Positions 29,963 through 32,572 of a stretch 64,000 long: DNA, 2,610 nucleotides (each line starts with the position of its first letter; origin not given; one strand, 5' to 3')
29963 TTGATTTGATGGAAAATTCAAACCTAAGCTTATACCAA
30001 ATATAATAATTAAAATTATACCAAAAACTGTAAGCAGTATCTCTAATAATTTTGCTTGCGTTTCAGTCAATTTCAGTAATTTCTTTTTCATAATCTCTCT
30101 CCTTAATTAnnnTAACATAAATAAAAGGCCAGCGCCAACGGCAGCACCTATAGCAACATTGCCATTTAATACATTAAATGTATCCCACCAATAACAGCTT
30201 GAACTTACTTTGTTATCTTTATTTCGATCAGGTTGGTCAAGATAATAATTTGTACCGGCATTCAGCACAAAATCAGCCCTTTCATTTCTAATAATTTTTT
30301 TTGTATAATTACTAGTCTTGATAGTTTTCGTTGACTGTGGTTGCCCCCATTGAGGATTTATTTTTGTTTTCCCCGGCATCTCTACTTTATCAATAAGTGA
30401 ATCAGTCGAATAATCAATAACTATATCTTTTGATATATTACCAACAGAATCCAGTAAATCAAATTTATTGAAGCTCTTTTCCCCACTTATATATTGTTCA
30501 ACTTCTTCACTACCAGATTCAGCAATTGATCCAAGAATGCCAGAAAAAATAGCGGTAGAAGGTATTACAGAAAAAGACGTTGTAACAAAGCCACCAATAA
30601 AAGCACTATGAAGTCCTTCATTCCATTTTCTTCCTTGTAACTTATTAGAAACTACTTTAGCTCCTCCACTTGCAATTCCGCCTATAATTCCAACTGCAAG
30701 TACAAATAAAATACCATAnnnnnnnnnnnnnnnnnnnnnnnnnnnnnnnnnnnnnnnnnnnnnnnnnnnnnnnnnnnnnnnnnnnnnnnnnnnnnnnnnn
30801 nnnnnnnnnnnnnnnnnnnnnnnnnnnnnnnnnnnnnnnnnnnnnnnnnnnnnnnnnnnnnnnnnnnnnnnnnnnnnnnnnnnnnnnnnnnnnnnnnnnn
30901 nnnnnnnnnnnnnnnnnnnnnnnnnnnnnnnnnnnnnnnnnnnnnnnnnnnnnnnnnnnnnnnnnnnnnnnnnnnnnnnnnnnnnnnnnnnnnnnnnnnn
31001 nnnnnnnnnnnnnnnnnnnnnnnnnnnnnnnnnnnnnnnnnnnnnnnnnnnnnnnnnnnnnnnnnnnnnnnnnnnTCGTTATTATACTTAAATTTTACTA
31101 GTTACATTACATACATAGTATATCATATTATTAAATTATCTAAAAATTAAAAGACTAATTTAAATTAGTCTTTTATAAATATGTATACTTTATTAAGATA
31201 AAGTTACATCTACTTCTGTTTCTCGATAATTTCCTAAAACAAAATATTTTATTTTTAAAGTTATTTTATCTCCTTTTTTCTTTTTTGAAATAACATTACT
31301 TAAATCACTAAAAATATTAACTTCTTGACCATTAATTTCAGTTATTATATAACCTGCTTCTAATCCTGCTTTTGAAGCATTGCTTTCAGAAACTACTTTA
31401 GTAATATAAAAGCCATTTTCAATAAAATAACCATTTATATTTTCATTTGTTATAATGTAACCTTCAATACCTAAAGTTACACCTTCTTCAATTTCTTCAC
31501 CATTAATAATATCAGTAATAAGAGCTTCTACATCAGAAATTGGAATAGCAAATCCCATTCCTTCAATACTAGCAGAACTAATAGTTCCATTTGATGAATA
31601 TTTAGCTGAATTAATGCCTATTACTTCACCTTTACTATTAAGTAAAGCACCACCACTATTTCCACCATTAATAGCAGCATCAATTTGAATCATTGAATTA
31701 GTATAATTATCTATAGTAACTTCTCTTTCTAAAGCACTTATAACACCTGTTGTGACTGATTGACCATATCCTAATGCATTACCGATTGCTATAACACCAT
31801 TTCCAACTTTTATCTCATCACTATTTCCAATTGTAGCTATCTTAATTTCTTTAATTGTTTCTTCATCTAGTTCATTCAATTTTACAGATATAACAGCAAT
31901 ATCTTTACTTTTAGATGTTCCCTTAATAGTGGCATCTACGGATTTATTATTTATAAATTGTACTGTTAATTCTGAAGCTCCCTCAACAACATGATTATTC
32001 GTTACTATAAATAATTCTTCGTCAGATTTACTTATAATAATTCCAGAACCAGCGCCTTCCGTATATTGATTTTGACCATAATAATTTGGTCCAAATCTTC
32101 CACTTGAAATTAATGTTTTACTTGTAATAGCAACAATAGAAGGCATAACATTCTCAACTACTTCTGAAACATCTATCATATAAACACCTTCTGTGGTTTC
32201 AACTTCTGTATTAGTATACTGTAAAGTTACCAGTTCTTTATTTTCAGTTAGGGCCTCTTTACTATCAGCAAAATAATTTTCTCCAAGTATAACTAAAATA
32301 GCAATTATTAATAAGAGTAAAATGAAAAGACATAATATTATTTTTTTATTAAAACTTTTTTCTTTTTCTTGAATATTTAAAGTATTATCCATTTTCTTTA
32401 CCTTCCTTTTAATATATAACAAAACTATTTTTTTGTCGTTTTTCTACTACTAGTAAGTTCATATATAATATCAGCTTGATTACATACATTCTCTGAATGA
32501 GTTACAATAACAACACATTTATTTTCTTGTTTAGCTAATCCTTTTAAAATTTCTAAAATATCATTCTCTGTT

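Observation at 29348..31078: Orphan RHS/YD-repeat C-terminal toxin tip with glycine-zipper membrane segments plus downstream membrane immunity candidate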

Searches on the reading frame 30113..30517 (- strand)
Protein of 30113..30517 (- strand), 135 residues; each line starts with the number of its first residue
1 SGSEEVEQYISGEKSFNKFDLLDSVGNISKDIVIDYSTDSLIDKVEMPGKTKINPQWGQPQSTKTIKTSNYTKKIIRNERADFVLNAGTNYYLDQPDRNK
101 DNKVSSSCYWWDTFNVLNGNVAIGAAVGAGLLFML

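Call 35: search_protein_representatives(protein=window:30113-30517:-)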
Query: 135 residues. Proteins with E-value up to 0.001 (for the whole library): 2; up to 1e-10: 0; up to 1e-30: 0. The best 2 are listed.
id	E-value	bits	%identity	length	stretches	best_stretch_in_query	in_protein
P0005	7.9e-07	45.4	37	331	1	2-97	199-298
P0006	5.5e-06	42.7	28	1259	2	56-95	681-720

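Call 41: find_encoding_contigs(protein=P0005, flank=8000, max_places=6)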
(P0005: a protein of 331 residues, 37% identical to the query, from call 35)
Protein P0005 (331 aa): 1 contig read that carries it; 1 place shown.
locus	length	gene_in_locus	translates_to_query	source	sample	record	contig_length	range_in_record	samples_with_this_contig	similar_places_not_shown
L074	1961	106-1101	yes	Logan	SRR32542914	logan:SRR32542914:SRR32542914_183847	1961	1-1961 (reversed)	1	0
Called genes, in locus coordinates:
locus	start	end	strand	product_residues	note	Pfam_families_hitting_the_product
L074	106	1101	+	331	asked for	-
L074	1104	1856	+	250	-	-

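Call 86: search_protein_families(library=pfam, proteins=[L074:1104-1853:+], max_evalue=10)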
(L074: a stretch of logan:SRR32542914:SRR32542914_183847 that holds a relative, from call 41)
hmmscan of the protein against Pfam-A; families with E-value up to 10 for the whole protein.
L074:1104-1853:+ (250 aa): 1 family
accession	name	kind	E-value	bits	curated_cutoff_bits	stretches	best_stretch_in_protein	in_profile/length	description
PF05439.17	JTB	-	0.086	13.4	22.1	1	35-68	60-93/110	Jumping translocation breakpoint protein (JTB)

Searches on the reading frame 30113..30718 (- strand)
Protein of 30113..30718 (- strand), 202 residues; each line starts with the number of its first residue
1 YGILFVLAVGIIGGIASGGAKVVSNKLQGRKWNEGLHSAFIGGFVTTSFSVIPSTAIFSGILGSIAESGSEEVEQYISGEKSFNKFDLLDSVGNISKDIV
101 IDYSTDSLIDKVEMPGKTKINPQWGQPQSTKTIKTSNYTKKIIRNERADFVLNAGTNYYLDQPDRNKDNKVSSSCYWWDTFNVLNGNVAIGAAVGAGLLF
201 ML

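Call 9: find_homologous_proteins(query=window:30113-30715:-, max_evalue=0.01)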
Query seq(201 aa) (201 aa): 1 proteins with E <= 0.01 among 337 candidates.
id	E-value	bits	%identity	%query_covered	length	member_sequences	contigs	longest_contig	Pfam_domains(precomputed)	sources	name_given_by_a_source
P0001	4.5e-127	439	100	100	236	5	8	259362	-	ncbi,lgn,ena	-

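Call 36: predict_structure(protein=window:30113-30718:-)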
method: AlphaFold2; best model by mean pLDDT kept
length: 202 residues; sequences in the alignment: 1
mean_pLDDT: 38.6   pTM: 0.20
mean pLDDT of the five models: 38.6, 31.6, 28.5, 28.1, 27.9
residues with pLDDT >= 90: 0; 70-90: 0; 50-70: 13; < 50: 189
segments of 3 or more residues with pLDDT < 50: 1-7, 17-189, 196-202
pLDDT, mean of each block of 10 residues (from residue 1): 49 54 43 44 43 37 37 39 36 31 32 32 35 31 35 33 37 34 43 48 40
secondary structure, 60 per line:
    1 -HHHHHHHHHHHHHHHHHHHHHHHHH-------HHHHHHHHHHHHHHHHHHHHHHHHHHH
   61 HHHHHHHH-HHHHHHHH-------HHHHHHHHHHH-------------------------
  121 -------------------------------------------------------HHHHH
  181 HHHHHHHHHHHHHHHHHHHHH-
elements in order: H2-26 H34-68 H70-77 H85-95 H176-201
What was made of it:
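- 30164..30514 (-): CT part 2: a roughly 117-aa polar (S/K/N/D-rich) region with no detectable family. The AF2 model was unusable (pLDDT 38.6; call 36).
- Tried and rejected: AF2 on the single sequence gave pLDDT 38.6, which is unusable (call 36).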

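Call 39: find_related_loci(query=A1, collection=metagenome_contigs, flank=8000)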
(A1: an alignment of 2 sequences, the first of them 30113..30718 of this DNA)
Query A1 (202 aa) in metagenome_contigs; peptide patterns used: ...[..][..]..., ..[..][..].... (x = any residue, [..] = any of these).
557 stretches matched a pattern, but none encodes a relative of the query by tblastn (E <= 1e-3).

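Call 40: find_related_loci(query=A1, collection=viral_contigs, flank=10000)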
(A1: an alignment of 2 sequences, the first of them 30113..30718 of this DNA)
Query A1 (202 aa) in viral_contigs; peptide patterns used: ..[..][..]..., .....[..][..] (x = any residue, [..] = any of these).
600 stretches matched a pattern, but none encodes a relative of the query by tblastn (E <= 1e-3).
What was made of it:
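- Tried and rejected: Scans with the CT alignment in metagenome and viral contigs found nothing (calls 39, 40).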

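Call 84: search_solved_structures(query=A1, max_evalue=5)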
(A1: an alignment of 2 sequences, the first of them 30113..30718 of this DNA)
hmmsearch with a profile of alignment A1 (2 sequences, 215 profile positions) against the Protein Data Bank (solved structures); distinct sequences matched with E-value up to 5: 1.
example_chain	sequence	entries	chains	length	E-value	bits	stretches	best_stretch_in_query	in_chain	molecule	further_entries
8bef_Y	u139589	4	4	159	0.71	12.8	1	7-62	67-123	Outer envelope pore protein 16-3, chloroplastic/mitochondrial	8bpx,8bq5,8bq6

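Call 86: search_protein_families(library=pfam, proteins=[window:30113-30718:-], max_evalue=10)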
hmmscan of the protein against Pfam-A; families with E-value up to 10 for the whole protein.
window:30113-30718:- (202 aa): 1 family
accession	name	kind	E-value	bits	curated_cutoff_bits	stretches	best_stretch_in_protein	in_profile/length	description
PF20563.3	DUF6773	-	0.18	12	27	1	9-77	90-159/163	Family of unknown function (DUF6773)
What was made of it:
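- The polar domain has no recognisable fold, motif or family, and AF2 predicts it as disordered (calls 36, 84, 86).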

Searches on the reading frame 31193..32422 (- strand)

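Call 5: search_protein_families(library=pfam, proteins=[window:31193-32422:-], max_evalue=0.1)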
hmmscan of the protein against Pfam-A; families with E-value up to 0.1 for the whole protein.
window:31193-32422:- (409 aa): 6 families
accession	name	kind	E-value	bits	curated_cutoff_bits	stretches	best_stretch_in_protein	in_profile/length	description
PF13365.12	Trypsin_2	-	2.2e-28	100.2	27.6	1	125-270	1-144/144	Trypsin-like peptidase domain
PF00089.32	Trypsin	-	8.2e-18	65.5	20.6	1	126-296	28-214/220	Trypsin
PF13180.12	PDZ_2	-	5.9e-10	39.7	27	1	335-392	11-68/80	PDZ domain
PF00595.29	PDZ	-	8.6e-10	39.3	23.2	1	326-392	21-81/81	PDZ domain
PF17820.7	PDZ_6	-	8.2e-07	29.1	27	1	339-391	1-52/54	PDZ domain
PF10459.15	Peptidase_S46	-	0.0078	15.4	22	1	250-271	629-650/698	Peptidase S46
